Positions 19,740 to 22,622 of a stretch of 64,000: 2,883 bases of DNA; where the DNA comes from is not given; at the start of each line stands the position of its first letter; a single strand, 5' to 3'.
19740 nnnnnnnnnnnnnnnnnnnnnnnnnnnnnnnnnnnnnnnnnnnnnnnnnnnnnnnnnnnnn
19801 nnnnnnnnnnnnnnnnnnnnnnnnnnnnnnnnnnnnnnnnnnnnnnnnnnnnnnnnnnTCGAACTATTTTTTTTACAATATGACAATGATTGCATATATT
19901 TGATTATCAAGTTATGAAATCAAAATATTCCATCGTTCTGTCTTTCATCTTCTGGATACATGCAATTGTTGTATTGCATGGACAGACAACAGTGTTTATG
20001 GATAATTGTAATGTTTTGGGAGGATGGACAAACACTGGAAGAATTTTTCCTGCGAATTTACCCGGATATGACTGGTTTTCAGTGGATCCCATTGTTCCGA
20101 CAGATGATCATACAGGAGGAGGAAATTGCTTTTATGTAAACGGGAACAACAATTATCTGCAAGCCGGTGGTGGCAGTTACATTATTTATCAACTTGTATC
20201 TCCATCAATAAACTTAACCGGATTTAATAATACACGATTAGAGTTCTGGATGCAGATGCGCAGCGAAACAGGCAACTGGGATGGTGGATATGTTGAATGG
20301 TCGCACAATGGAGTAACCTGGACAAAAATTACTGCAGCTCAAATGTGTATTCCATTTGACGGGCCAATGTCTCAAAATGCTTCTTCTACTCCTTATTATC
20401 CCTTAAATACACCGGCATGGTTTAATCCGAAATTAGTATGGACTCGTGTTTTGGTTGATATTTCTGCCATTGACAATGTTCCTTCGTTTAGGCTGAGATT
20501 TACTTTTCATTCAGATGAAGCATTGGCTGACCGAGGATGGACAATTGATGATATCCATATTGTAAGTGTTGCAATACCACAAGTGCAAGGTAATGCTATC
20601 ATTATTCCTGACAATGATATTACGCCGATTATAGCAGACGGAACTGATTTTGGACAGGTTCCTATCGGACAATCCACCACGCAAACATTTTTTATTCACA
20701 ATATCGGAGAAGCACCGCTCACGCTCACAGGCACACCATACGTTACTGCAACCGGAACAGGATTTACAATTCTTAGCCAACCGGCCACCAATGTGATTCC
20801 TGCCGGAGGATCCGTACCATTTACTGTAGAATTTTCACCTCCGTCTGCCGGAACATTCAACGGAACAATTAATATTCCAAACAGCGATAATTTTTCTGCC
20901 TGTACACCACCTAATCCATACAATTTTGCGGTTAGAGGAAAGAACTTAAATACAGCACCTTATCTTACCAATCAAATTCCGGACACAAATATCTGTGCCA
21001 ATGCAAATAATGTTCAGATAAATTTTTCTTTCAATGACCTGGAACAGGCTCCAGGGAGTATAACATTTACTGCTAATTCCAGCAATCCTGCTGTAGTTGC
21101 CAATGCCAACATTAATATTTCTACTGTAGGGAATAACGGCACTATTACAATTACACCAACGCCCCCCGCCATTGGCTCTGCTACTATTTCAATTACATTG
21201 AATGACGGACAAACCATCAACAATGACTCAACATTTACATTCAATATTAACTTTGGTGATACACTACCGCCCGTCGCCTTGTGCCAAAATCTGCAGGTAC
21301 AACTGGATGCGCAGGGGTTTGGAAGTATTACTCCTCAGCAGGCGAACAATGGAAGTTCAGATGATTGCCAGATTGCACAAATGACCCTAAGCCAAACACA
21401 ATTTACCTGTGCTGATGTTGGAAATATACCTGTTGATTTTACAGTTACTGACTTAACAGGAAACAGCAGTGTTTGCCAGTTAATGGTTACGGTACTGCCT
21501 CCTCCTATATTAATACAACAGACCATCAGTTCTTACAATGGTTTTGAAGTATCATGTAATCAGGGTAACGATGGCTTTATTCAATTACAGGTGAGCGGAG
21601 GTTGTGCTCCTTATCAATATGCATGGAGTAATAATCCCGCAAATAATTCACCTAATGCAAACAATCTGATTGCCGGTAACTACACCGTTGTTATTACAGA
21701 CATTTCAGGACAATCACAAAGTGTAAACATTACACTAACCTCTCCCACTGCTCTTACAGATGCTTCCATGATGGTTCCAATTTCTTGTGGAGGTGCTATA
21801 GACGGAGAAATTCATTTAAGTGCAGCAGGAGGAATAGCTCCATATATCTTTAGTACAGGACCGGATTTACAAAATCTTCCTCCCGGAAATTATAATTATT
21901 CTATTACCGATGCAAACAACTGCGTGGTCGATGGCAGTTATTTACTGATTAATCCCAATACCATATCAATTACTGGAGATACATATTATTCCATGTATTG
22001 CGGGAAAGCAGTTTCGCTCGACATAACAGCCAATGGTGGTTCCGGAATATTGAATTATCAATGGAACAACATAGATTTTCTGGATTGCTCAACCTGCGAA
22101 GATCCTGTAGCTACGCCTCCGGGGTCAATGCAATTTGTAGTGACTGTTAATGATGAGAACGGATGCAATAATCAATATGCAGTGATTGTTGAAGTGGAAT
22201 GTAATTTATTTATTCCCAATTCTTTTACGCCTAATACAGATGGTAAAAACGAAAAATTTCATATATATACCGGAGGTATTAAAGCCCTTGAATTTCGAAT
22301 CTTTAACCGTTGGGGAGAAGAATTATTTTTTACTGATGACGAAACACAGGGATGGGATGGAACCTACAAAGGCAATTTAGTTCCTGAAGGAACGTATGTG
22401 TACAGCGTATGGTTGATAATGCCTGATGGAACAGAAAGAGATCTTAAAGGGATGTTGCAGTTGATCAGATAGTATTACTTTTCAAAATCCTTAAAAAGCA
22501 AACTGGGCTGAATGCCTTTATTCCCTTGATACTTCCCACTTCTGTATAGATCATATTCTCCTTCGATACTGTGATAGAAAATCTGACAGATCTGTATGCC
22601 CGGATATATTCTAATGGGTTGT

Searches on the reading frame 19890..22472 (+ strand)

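Call 94: search_protein_families(library=pfam, proteins=[window:19890-22472:+], max_evalue=0.0001)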
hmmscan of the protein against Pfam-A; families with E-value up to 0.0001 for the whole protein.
window:19890-22472:+ (860 aa): 5 families
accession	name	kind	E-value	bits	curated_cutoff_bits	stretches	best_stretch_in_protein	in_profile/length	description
PF13585.12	CHU_C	-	1.1e-17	64.3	27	1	774-858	2-86/86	CHU_C Type IX secretion signal domain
PF13573.12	SprB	-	5.1e-17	61.7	28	1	554-582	7-35/37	SprB repeat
PF22544.2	HYDIN_VesB_CFA65-like_Ig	-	3.8e-11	43.5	25.5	1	251-329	9-84/100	HYDIN/CFA65/VesB-like, Ig-like domain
PF15780.11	ASH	-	1.5e-08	35.1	27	1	253-336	15-95/98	Abnormal spindle-like microcephaly-assoc'd, ASPM-SPD-2-Hydin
PF22073.2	Cep192_D4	-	1.2e-05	25.9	35.5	0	253-332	12-95/112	Cep192 domain 4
